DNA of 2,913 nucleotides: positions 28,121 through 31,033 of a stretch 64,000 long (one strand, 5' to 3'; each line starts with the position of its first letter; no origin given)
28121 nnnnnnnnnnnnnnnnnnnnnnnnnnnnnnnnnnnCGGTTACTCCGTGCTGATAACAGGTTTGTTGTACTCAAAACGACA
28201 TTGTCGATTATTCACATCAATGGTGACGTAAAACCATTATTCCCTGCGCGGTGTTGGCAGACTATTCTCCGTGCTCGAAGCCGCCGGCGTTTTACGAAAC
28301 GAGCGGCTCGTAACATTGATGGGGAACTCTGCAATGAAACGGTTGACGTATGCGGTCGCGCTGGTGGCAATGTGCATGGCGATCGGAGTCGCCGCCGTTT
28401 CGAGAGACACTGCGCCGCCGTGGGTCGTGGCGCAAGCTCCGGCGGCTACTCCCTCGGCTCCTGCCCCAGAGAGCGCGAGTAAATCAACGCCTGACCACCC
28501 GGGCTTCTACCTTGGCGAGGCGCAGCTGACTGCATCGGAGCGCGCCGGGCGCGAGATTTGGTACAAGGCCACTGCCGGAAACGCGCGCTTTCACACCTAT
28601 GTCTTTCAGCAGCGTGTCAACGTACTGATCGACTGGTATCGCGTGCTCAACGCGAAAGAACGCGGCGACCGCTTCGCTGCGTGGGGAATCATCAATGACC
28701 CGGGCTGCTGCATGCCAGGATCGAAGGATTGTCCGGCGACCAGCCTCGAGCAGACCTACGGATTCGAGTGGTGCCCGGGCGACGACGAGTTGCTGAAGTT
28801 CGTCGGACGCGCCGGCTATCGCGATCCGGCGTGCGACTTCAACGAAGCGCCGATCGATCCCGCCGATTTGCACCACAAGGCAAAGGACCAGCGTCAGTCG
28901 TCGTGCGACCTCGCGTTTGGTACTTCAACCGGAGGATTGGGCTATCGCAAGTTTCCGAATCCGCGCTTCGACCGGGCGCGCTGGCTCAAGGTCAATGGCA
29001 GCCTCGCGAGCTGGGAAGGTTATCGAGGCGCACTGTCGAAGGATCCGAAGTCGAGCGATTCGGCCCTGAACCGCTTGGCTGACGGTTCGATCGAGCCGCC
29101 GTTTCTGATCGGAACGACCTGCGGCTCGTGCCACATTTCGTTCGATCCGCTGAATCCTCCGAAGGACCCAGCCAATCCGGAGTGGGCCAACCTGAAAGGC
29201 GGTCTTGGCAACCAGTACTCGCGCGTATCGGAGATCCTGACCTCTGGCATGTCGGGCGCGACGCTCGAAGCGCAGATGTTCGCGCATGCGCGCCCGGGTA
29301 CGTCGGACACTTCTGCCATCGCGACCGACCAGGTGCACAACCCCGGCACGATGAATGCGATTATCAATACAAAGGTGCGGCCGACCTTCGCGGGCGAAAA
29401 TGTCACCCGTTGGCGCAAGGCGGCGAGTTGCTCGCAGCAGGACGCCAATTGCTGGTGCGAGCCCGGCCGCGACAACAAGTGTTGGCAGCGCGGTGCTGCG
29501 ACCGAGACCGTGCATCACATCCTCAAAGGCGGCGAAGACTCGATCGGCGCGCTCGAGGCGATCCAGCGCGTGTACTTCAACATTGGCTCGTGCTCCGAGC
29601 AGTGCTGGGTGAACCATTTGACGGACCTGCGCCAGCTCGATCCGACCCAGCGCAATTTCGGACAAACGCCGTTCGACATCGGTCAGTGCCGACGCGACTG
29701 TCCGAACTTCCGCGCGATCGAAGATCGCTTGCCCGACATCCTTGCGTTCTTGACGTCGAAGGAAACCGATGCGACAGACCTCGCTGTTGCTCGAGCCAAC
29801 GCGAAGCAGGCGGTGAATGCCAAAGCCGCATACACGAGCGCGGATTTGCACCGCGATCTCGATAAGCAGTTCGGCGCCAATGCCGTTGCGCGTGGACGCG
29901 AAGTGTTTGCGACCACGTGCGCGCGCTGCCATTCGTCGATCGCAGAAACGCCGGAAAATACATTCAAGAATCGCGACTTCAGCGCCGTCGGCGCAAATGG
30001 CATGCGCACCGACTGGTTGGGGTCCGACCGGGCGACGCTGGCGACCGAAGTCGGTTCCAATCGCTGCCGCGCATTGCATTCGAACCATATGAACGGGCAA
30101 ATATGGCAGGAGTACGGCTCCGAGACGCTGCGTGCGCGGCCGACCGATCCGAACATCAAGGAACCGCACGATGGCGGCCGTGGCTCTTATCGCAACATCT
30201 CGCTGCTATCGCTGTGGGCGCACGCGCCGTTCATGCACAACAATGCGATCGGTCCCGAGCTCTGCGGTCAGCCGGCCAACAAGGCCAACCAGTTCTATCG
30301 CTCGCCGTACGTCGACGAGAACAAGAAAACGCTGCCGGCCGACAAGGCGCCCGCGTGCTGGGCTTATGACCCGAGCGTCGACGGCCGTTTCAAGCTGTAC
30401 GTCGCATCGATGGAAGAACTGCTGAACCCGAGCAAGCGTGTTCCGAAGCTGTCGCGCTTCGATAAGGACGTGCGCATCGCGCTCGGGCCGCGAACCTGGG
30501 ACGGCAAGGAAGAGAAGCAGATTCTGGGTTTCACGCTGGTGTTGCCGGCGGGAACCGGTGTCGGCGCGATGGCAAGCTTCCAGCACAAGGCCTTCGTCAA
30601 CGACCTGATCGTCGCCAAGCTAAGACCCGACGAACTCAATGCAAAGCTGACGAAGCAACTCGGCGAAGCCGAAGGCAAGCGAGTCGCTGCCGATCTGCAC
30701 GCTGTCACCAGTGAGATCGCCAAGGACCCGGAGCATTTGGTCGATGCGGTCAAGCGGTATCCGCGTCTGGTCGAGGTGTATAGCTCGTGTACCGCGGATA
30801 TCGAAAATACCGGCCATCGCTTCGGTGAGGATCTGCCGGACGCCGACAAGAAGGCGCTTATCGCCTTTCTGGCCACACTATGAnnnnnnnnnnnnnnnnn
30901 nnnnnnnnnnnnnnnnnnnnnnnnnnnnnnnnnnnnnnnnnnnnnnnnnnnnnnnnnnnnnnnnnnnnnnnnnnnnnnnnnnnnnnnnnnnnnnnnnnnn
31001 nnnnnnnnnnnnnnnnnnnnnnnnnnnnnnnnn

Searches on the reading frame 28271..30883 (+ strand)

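Call 10: search_protein_families(library=pfam, proteins=[window:28271-30883:+], max_evalue=0.0001)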
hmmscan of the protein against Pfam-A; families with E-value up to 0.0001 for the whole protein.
window:28271-30883:+ (870 aa): 1 family
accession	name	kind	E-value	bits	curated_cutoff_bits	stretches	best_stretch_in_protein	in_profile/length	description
PF13442.11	Cytochrome_CBB3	-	2.5e-05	25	27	0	538-558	2-20/68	Cytochrome C oxidase, cbb3-type, subunit III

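Call 38: search_protein_families(library=ncbifam, proteins=[window:28271-30883:+], max_evalue=0.01)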
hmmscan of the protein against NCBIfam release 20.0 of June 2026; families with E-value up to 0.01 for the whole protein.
window:28271-30883:+ (870 aa): 1 family
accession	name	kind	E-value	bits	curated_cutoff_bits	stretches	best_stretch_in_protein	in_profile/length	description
NF040606.1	CytoC_perox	subfamily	8.7e-09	35.1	150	1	536-583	295-340/524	di-heme-cytochrome C peroxidase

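Call 90: search_protein_families(library=padloc, proteins=[window:28271-30883:+], max_evalue=0.001)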
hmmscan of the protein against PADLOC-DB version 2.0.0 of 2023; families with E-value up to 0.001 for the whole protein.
window:28271-30883:+ (870 aa): 0 families
